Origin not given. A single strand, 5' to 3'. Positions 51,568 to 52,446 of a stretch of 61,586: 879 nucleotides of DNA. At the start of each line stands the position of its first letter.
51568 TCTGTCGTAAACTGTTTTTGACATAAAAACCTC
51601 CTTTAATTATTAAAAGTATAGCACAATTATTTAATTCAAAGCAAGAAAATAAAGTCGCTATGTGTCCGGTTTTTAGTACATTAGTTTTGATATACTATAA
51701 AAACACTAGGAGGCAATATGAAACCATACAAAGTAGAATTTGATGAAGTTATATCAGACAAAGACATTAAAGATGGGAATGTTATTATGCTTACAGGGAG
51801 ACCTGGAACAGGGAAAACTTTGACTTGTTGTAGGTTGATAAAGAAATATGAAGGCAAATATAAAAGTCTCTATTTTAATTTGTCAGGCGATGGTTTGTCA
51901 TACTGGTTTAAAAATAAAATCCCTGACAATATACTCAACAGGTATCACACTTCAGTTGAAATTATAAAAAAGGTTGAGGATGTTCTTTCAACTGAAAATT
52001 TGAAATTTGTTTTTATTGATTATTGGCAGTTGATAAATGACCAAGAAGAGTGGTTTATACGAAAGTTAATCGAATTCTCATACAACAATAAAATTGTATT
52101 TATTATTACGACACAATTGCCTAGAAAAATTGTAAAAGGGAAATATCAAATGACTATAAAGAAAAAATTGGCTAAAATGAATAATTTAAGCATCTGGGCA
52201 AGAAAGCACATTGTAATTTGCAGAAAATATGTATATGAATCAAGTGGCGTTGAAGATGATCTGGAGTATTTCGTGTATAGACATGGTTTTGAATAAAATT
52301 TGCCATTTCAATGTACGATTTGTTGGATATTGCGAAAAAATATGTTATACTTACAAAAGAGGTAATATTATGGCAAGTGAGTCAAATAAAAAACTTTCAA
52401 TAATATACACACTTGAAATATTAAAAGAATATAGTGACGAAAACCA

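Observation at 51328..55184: Defence-like four-gene cassette at the break-point of a dead prophage: repeat protein, DnaB-C-like mini-ATPase, WYL regulator, GmrSD-type nuclease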

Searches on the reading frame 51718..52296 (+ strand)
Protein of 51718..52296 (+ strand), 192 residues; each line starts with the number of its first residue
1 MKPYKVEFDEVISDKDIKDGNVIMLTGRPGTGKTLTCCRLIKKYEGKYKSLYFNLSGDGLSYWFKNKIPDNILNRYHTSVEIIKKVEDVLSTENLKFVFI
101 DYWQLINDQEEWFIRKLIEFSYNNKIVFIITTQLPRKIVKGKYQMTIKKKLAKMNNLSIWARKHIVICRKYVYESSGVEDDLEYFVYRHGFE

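Call 3: search_protein_families(library=pfam, proteins=[window:51718-52296:+], max_evalue=0.1)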
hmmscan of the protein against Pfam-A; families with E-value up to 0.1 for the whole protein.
window:51718-52296:+ (192 aa): 21 families
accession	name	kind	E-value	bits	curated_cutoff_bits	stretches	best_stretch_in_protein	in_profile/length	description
PF13401.12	AAA_22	-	4.1e-08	34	27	1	19-136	4-128/130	AAA domain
PF03796.21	DnaB_C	-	9.6e-06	25.6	27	1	78-110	113-145/255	DnaB-like helicase C terminal domain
PF13173.12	AAA_14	-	3.6e-05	24.2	27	1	21-131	3-96/129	AAA domain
PF20720.3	nSTAND3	-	5.7e-05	23.3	27.2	1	18-66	15-64/155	Novel STAND NTPase 3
PF09848.15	SLFN-g3_helicase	-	5.8e-05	23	24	1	22-171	3-152/354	Schlafen group 3, DNA/RNA helicase domain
PF06745.19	ATPase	-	9.9e-05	22.2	26.6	1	7-41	7-40/231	KaiC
PF00004.35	AAA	-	0.00014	22.8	21.2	1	23-138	1-114/131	ATPase family associated with various cellular activities (AAA)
PF12775.13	AAA_7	-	0.00017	21.6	25.8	1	13-57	26-71/181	P-loop containing dynein motor region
PF07693.20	KAP_NTPase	-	0.00031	20.5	20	1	4-124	4-82/293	KAP family P-loop domain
PF04851.21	ResIII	-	0.00058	20.2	22.5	1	21-130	24-131/164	Type III restriction enzyme, res subunit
PF24883.2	NPHP3_N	-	0.0021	18.7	24.8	1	18-51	20-53/164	Nephrocystin 3, N-terminal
PF13238.12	AAA_18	-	0.0027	18.6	29.4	1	23-67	1-44/128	AAA domain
PF13479.12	AAA_24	-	0.0051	17.1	27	0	21-56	3-31/195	AAA domain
PF25199.1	nSTAND_NTPase5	-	0.0075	16.5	34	0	10-131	31-131/145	Novel STAND NTPase 5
PF13191.12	AAA_16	-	0.016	16.1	32.6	1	19-84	23-74/167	AAA ATPase domain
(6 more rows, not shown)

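Call 4: search_protein_families(library=padloc, proteins=[window:51718-52296:+], max_evalue=0.1)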
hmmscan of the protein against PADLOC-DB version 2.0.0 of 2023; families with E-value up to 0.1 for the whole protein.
window:51718-52296:+ (192 aa): 6 families
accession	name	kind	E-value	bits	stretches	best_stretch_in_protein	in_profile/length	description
PDLC02350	AbiO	-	7e-08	29.7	1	16-151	189-311/468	AbiO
PDLC04140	mad8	-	9.9e-08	29.8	1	14-72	21-70/314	mads_8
PDLC02372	Nhi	-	1.4e-06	25.3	1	16-130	198-295/470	-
PDLC02196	IetA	-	0.016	12.6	1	10-37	112-139/374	-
PDLC02793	SspF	-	0.03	10.7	1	13-49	45-81/600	SspF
PDLC00915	TRIP13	-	0.063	10.7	1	22-35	65-78/302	TRIP13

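Call 10: find_homologous_proteins(query=window:51718-52296:+, max_evalue=0.001)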
Query window:51718-52296:+ (192 aa): 5 proteins with E <= 0.001 among 299 candidates.
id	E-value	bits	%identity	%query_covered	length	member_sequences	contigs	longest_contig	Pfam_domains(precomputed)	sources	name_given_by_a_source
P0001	5.0e-125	432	100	100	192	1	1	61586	PF03796.22,PF13401.13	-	-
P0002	1.2e-85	304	69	100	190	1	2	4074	PF06745.20,PF03796.22,PF13401.13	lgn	-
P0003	3.1e-45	172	46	98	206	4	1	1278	PF03796.22,PF20720.4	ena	-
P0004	9.2e-45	171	45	98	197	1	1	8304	PF03796.22,PF20720.4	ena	-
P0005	1.1e-43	167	45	95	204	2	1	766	PF03796.22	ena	-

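Call 11: search_protein_families(library=ncbifam, proteins=[window:51718-52296:+], max_evalue=0.01)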
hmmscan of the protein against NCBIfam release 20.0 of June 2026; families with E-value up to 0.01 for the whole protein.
window:51718-52296:+ (192 aa): 5 families
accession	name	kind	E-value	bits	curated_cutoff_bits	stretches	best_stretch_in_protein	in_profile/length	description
NF004629.0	PRK05973.1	equivalog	3.8e-06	26.1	156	1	16-140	60-198/237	DNA helicase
TIGR00665.1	DnaB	equivalog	8.7e-05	21.5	385.25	0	17-45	192-220/435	replicative DNA helicase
TIGR03881.1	KaiC_arch_4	hypoth_equivalog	0.00062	19.5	247.8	1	7-43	9-44/231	KaiC domain-containing protein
TIGR01447.1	recD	equivalog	0.0011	17.6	310.15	1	19-43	162-186/597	exodeoxyribonuclease V subunit alpha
NF038196.1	ferrodoxin_EFR1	subfamily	0.0051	16.9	75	1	52-172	3-115/242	EFR1 family ferrodoxin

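Call 12: search_protein_families(library=phrogs, proteins=[window:51718-52296:+], max_evalue=0.001)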
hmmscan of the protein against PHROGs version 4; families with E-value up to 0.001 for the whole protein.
window:51718-52296:+ (192 aa): 4 families
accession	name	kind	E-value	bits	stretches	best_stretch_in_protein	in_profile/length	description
phrog_19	-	DNA, RNA and nucleotide metabolism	1.1e-08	35.4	1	7-55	341-389/621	DnaB-like replicative helicase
phrog_168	-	DNA, RNA and nucleotide metabolism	3.5e-07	31.2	1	6-138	31-143/314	clamp loader of DNA polymerase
phrog_3277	-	DNA, RNA and nucleotide metabolism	0.00012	22.9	1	21-145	11-130/168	DnaC-like helicase loader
phrog_5846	-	DNA, RNA and nucleotide metabolism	0.00088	19.6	0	21-139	39-138/380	clamp loader of DNA polymerase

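Call 13: find_encoding_contigs(protein=P0002, flank=10000)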
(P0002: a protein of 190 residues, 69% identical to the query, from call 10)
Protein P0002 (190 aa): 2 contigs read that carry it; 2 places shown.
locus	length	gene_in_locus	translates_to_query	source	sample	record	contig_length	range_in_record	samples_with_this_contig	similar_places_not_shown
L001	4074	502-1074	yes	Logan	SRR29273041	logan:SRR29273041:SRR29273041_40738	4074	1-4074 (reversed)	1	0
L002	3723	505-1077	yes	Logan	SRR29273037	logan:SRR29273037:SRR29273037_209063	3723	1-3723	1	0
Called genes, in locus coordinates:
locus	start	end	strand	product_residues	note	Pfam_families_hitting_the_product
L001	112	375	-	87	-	-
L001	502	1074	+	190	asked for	PF03796:DnaB_C (faint), PF06745:ATPase (faint), PF13401:AAA_22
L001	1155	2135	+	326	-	PF13280:WYL, PF25583:WCX (faint)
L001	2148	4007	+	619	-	PF03235:GmrSD_N, PF07510:GmrSD_C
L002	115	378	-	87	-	-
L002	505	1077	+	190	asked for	PF03796:DnaB_C (faint), PF06745:ATPase (faint), PF13401:AAA_22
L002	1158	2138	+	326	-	PF13280:WYL, PF25583:WCX (faint)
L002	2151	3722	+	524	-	?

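Call 14: find_encoding_contigs(protein=P0004, flank=10000)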
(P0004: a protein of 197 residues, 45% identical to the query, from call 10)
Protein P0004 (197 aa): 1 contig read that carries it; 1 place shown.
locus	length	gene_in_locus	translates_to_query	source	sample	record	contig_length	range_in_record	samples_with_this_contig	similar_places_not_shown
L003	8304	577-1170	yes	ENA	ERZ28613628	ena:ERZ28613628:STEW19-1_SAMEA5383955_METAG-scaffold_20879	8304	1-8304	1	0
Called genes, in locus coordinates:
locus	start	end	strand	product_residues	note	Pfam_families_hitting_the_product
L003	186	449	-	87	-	-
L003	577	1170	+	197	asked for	PF20720:nSTAND3 (weak), PF03796:DnaB_C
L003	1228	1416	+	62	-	-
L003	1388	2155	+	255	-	-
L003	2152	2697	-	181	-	PF06908:YpsA, PF02481:DNA_processg_A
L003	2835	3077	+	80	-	PF13443:HTH_26 (weak)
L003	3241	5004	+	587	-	PF12564:TypeIII_RM_meth, PF01555:N6_N4_Mtase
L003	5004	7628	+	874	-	PF00270:DEAD (weak), PF04851:ResIII, PF27159:HI_1054_N, PF27365:HI_1054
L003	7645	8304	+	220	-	?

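Call 16: find_encoding_contigs(protein=P0003, flank=10000)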
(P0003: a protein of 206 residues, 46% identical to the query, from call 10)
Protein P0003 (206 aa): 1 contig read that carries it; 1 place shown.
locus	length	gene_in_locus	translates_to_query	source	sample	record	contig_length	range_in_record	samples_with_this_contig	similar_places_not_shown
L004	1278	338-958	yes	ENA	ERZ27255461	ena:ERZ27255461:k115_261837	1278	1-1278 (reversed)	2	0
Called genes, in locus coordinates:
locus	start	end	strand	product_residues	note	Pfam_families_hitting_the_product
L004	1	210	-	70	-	?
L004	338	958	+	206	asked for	PF20720:nSTAND3 (weak), PF03796:DnaB_C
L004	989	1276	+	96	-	?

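Call 17: find_encoding_contigs(protein=P0005, flank=10000)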
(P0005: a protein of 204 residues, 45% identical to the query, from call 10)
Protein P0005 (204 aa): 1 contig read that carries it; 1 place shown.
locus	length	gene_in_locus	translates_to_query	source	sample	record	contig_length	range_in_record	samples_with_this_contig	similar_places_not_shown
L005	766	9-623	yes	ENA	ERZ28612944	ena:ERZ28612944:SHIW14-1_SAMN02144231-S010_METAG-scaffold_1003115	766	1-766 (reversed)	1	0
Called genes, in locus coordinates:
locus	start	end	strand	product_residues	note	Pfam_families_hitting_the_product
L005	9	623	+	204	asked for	PF03796:DnaB_C (weak)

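Call 28: search_protein_representatives(alignment_id=A1)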
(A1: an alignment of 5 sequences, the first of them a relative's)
Query: 5 sequences, 199 profile positions. Proteins with E-value up to 0.001 (for the whole library): 1914; up to 1e-10: 46; up to 1e-30: 16. The best 150 are listed.
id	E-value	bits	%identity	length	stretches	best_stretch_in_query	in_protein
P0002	7.5e-92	322.7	-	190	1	1-189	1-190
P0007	1.7e-73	262.7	-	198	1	1-192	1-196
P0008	4.6e-72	258.1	-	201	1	1-197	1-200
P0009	3.4e-64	232.4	-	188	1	1-188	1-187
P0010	3.6e-56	206.2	-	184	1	1-185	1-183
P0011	3.8e-51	189.8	-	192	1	1-189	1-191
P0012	7.0e-49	182.4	-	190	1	1-185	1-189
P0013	2.1e-48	180.8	-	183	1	6-186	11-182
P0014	2.2e-46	174.3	-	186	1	3-184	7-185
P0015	1.2e-42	162.0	-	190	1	2-167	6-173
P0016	6.9e-42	159.6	-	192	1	1-186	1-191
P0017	3.4e-41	157.3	-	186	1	5-189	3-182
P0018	1.1e-39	152.4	-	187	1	1-184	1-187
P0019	5.9e-39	150.0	-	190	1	5-188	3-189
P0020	3.4e-34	134.5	-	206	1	2-189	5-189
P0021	1.9e-32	128.8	-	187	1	1-187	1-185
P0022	5.3e-29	117.5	-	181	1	1-164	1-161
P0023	2.2e-27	112.2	-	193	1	9-182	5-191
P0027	4.0e-20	88.5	-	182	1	1-187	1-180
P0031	1.1e-13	67.6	-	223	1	13-187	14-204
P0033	2.3e-12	63.2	-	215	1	16-184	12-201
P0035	4.5e-12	62.3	-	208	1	14-181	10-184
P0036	7.3e-12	61.6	-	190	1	7-185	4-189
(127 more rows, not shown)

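Call 30: find_encoding_contigs(protein=P0009, flank=10000)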
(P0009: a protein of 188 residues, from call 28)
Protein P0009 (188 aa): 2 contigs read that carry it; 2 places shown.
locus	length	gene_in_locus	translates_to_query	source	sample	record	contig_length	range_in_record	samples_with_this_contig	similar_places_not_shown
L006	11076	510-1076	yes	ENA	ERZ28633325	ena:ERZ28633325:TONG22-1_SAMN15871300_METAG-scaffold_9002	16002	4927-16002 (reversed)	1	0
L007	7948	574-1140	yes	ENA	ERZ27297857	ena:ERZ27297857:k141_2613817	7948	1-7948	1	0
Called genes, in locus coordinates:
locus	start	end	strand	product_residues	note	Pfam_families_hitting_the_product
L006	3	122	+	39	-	?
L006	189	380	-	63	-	-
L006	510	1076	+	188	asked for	PF03796:DnaB_C (weak)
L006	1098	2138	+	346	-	PF13280:WYL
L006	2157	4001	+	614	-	PF03235:GmrSD_N, PF07510:GmrSD_C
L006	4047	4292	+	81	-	-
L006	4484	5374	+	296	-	PF02661:Fic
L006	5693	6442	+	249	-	PF01555:N6_N4_Mtase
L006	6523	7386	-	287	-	-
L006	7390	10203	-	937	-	PF17132:Glyco_hydro_106 (faint)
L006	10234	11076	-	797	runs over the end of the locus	PF02574:S-methyl_trans, PF00809:Pterin_bind, PF02607:B12-binding_2, PF02310:B12-binding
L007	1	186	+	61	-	?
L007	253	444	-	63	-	-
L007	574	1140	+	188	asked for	PF03796:DnaB_C (weak)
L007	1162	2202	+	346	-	PF13280:WYL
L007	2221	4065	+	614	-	PF03235:GmrSD_N, PF07510:GmrSD_C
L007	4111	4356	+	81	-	-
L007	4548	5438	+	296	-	PF02661:Fic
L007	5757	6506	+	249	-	PF01555:N6_N4_Mtase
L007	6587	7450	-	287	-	-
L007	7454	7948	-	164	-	?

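Call 32: find_related_loci(query=A1, collection=genome_contigs, flank=8000)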
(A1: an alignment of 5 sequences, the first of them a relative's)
Query A1 (192 aa) in genome_contigs; peptide patterns used: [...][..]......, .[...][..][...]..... (x = any residue, [..] = any of these).
215 stretches matched a pattern, but none encodes a relative of the query by tblastn (E <= 1e-3).

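Call 34: find_related_loci(query=A3, collection=metagenome_contigs, flank=8000)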
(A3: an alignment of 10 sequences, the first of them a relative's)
Query A3 (192 aa) in metagenome_contigs; peptide patterns used: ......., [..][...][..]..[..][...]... (x = any residue, [..] = any of these).
600 stretches matched a pattern (row limit reached: there are more); 22 encode a relative of the query (tblastn E <= 1e-3); 22 distinct loci.
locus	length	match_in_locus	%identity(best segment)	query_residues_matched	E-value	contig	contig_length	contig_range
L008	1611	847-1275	26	19-154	3e-9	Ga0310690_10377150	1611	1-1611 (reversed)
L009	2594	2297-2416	50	17-55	2e-6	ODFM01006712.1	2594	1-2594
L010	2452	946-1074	47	14-55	2e-6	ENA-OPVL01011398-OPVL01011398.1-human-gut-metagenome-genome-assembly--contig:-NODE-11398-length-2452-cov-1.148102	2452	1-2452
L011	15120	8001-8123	49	16-55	2e-6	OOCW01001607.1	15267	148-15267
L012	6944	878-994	51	18-55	3e-6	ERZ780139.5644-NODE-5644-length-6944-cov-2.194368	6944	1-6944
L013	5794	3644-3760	51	18-55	2e-6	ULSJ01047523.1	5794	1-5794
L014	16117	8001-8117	51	18-55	3e-6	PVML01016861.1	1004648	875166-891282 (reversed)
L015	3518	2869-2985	51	18-55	3e-6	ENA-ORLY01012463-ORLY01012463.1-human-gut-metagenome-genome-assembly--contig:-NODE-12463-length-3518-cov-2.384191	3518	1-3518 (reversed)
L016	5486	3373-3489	51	18-55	3e-6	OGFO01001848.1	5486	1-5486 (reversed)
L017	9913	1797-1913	51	18-55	3e-6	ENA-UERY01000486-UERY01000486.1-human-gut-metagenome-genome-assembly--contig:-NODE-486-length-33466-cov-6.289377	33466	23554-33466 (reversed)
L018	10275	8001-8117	51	18-55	3e-6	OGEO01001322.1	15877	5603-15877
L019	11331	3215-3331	51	18-55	3e-6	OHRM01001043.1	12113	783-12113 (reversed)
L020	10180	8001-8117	51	18-55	3e-6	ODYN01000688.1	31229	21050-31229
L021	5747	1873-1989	51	18-55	3e-6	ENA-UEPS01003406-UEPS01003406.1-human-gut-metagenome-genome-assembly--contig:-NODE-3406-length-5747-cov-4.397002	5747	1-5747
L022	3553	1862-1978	51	18-55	9e-6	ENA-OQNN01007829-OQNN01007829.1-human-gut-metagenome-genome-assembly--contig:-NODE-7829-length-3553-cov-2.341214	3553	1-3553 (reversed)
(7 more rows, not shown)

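Call 35: find_encoding_contigs(protein=P0011, flank=10000, max_places=4)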
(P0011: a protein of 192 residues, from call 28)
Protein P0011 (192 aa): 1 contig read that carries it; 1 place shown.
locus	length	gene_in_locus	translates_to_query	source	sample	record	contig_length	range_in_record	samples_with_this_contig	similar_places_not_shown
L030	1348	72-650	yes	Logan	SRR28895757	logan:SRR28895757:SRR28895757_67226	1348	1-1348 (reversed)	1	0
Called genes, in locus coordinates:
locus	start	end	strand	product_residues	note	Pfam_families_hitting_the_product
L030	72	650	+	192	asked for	PF03796:DnaB_C (faint)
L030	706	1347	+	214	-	?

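Call 36: find_encoding_contigs(protein=P0018, flank=10000, max_places=4)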
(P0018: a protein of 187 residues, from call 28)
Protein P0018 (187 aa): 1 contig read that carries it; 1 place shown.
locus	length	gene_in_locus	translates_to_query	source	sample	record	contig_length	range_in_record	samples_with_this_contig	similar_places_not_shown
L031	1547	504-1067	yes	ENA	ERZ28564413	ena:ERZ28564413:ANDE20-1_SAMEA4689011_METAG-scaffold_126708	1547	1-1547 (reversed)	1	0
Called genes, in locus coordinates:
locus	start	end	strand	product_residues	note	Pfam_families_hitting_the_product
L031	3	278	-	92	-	?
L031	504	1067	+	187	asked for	-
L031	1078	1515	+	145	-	-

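Call 37: find_encoding_contigs(protein=P0021, flank=10000, max_places=4)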
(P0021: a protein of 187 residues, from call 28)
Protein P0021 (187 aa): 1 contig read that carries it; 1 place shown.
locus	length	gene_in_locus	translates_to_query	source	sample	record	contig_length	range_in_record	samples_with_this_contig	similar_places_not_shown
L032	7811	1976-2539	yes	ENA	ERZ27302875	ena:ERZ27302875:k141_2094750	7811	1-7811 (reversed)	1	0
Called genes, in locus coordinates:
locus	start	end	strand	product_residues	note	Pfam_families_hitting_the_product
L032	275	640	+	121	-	PF03819:MazG (weak), PF12643:MazG-like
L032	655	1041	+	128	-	PF00293:NUDIX, PF14815:NUDIX_4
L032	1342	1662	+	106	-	-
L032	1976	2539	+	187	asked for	PF03796:DnaB_C (faint)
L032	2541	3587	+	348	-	PF13280:WYL (weak)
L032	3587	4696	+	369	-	PF14281:PDDEXK_4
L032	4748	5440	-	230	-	PF00149:Metallophos, PF06874:FBPase_2 (faint)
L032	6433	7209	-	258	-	-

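Call 40: list_cluster_members(proteins=[P0007, P0008, P0010, P0012, P0013, P0014, P0015, P0016, P0017, P0019])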
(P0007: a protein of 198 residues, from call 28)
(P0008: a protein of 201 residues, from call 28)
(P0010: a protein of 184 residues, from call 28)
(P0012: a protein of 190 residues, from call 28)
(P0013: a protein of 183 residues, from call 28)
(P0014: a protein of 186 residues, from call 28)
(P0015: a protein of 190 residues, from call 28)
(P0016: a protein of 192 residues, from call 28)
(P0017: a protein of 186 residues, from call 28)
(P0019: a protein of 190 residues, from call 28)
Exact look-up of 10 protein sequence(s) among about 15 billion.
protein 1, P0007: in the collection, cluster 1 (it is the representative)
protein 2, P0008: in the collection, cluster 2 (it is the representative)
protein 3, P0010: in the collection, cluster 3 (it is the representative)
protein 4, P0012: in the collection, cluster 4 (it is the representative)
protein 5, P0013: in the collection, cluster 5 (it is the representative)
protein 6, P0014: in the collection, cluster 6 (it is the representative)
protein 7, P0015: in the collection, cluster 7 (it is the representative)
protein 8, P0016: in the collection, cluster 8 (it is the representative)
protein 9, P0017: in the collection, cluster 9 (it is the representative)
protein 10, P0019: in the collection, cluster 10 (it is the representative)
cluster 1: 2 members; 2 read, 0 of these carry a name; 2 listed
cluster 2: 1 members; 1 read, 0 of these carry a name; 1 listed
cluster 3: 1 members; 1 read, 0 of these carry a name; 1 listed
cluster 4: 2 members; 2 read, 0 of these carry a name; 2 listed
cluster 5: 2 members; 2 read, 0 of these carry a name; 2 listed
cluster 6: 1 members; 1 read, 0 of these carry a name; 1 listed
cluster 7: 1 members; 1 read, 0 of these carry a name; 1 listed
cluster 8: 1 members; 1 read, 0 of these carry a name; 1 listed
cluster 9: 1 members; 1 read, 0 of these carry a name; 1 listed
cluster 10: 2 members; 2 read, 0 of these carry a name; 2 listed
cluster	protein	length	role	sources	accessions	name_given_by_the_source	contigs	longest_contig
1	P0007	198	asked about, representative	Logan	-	-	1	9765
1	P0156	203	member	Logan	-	-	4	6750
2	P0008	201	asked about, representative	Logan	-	-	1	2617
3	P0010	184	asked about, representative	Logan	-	-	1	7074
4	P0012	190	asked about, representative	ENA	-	-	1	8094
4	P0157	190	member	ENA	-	-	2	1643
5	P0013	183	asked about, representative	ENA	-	-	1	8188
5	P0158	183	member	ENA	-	-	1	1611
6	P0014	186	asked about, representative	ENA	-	-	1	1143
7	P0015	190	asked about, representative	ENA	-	-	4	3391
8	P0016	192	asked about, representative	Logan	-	-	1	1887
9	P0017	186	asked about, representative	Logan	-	-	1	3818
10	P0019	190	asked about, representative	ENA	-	-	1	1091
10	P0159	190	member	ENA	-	-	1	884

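Call 41: list_cluster_members(proteins=[P0020, P0022, P0023, P0027, P0031, P0033, P0035, P0036, P0001, P0021])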
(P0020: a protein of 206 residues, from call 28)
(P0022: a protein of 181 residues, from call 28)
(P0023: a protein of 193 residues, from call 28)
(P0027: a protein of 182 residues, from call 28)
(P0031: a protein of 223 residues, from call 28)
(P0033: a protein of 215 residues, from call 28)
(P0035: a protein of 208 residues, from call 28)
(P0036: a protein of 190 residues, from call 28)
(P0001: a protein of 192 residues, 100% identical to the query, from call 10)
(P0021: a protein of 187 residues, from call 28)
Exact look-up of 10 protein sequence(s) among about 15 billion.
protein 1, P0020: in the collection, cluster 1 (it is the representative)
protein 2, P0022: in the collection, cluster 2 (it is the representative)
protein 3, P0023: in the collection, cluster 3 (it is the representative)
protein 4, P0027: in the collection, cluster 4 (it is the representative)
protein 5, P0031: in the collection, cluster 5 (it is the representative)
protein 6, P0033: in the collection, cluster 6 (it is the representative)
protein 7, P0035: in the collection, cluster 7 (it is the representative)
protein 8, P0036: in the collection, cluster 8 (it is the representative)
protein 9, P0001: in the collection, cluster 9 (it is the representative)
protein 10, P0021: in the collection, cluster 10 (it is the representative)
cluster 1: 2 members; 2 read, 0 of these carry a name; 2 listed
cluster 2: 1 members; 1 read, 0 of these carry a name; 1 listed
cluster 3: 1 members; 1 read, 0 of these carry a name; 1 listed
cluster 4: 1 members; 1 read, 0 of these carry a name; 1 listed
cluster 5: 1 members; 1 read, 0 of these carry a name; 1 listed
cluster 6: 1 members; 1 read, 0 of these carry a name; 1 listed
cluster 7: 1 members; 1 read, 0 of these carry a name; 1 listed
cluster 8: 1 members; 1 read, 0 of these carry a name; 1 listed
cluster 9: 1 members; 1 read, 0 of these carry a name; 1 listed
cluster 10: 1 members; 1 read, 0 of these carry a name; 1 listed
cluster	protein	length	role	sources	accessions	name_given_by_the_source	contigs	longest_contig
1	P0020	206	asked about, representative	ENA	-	-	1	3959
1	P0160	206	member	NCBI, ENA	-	-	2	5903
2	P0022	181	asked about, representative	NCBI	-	-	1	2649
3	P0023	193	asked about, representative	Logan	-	-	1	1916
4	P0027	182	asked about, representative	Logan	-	-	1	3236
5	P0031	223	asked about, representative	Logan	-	-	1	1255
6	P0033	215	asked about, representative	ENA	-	-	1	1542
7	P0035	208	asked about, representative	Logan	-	-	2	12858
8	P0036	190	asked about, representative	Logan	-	-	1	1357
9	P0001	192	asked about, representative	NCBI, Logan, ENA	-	-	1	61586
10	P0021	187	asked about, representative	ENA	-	-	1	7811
